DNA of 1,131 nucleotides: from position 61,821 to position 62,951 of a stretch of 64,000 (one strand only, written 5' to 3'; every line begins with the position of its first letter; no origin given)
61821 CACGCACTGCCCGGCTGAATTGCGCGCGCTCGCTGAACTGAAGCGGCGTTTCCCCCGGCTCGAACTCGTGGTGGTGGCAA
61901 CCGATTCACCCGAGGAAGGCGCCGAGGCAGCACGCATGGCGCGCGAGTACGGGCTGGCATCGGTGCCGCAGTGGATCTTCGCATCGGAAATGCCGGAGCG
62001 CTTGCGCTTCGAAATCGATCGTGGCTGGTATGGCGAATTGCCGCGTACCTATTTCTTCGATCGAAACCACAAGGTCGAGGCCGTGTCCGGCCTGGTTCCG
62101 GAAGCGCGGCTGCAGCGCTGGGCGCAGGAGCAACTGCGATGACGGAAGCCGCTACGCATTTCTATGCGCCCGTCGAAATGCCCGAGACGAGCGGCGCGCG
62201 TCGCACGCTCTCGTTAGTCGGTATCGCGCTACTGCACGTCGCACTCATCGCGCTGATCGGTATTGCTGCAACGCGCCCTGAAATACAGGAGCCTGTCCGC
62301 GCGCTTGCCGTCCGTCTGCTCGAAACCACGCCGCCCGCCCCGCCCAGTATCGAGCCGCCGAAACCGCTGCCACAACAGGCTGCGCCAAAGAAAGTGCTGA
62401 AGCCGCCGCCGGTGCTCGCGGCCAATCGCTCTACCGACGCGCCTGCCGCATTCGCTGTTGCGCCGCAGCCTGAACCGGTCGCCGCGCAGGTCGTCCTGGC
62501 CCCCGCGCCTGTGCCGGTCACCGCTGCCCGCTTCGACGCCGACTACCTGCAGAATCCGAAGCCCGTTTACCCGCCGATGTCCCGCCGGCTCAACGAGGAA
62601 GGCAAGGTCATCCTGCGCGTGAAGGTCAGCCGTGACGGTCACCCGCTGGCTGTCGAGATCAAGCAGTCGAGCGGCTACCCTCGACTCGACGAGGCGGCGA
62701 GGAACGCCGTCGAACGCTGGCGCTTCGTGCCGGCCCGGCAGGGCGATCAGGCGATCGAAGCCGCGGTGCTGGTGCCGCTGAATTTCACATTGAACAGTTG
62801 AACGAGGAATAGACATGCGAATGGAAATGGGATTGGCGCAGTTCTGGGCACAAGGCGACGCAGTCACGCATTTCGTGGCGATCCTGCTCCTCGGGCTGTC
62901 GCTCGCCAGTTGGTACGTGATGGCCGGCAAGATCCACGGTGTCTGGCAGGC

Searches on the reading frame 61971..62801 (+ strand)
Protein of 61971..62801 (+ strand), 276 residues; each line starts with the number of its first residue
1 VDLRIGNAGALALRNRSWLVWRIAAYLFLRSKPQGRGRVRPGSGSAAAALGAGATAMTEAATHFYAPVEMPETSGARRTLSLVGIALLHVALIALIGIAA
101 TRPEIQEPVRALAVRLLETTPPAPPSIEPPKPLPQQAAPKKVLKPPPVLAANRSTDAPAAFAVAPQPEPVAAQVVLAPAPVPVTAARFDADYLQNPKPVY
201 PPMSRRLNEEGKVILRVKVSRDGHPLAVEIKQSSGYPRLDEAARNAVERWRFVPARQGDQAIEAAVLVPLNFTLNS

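Call 74: search_protein_families(library=pfam, proteins=[window:61971-62801:+], max_evalue=0.00001)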
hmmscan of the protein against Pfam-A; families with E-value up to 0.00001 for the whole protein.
window:61971-62801:+ (276 aa): 1 family
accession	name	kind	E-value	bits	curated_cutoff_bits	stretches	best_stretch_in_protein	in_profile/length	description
PF03544.19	TonB_C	-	2.8e-22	79.4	24.6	1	196-274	1-79/79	Gram-negative bacterial TonB protein C-terminal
